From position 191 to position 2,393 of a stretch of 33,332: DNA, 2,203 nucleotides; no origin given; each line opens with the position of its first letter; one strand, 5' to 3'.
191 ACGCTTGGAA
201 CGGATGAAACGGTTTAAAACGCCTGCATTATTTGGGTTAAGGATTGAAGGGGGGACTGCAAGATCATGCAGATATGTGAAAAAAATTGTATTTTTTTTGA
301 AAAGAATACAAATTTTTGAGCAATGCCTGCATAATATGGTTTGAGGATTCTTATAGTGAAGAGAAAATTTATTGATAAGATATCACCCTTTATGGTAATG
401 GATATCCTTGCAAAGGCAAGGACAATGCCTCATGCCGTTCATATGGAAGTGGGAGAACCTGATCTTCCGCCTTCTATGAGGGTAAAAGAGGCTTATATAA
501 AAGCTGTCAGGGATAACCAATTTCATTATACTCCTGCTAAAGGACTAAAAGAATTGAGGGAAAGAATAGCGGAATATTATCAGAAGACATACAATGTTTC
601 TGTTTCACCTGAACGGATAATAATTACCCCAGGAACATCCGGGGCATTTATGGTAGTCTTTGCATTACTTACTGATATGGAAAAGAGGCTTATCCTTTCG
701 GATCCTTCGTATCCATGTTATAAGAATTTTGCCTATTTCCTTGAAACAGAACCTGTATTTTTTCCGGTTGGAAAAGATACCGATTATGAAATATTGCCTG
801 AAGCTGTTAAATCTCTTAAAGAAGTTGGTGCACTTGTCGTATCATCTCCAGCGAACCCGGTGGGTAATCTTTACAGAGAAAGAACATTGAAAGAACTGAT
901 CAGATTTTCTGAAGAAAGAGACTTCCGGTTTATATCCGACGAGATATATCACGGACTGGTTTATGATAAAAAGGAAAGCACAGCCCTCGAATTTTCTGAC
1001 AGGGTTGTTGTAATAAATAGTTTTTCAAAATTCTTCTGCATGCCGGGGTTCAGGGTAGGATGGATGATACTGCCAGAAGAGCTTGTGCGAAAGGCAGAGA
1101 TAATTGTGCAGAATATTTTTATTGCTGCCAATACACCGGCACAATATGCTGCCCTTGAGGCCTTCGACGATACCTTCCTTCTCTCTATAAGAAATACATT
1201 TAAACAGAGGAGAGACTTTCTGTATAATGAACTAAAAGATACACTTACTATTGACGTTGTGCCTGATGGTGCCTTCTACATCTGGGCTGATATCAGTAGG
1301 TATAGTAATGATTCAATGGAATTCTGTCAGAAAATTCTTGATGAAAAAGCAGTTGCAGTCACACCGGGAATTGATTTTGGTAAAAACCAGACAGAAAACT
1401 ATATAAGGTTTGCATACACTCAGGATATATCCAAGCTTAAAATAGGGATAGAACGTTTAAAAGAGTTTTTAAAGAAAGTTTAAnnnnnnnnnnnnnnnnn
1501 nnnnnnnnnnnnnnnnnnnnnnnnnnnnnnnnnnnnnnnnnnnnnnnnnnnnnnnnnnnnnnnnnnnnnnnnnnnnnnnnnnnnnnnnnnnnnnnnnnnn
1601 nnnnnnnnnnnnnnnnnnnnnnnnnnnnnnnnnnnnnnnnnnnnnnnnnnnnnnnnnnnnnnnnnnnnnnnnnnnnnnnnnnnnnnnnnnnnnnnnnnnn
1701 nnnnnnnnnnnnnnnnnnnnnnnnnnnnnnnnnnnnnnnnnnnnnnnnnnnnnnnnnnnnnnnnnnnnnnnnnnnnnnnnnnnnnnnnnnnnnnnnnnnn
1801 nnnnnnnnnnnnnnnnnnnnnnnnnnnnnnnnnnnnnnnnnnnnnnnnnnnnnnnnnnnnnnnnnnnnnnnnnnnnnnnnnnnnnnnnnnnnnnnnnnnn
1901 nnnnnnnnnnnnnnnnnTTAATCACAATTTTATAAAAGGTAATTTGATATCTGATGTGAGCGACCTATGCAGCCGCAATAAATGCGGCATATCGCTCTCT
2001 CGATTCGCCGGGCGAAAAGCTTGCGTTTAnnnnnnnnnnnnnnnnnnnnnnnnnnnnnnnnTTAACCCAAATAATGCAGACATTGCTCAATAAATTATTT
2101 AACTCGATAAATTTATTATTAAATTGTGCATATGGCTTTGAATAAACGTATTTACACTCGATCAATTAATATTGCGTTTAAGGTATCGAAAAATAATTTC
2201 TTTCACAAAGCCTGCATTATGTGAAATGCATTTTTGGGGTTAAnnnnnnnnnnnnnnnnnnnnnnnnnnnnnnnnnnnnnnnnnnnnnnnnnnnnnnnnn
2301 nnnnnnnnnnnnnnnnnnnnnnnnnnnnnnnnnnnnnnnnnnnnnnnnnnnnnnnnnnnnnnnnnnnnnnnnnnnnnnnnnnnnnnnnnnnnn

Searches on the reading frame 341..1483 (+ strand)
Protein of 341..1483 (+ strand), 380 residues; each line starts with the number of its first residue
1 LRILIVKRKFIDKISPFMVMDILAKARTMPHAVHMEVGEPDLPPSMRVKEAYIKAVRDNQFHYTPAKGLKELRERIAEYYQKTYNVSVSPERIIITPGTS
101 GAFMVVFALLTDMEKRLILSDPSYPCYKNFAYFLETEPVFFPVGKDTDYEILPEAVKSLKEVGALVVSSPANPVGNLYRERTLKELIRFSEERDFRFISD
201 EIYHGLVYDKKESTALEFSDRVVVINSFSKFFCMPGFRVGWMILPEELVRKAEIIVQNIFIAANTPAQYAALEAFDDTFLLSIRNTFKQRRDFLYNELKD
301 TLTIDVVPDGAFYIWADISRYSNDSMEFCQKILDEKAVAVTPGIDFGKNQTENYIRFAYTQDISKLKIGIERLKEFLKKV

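Call 32: search_protein_families(library=pfam, proteins=[window:341-1483:+], max_evalue=0.01)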
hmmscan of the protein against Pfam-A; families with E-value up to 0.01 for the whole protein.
window:341-1483:+ (380 aa): 1 family
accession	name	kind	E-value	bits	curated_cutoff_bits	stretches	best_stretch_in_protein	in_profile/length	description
PF00155.27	Aminotran_1_2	-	1.1e-54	186.5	19.7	1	33-373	4-361/361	Aminotransferase class I and II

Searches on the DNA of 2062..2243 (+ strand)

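Call 59: search_dna_similar(query=window:2062-2243:+, collection=plasmids, mode=distant, max_evalue=0.001, max_rows=10)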
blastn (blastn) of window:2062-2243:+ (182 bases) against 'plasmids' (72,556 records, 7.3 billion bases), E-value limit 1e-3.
No match.

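Call 60: search_dna_similar(query=window:2062-2243:+, collection=phages, mode=distant, max_evalue=0.001, max_rows=10)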
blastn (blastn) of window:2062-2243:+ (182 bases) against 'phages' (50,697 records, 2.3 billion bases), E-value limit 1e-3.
No match.
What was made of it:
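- Tried and rejected: No match against the plasmid or phage collections (calls 59, 60).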
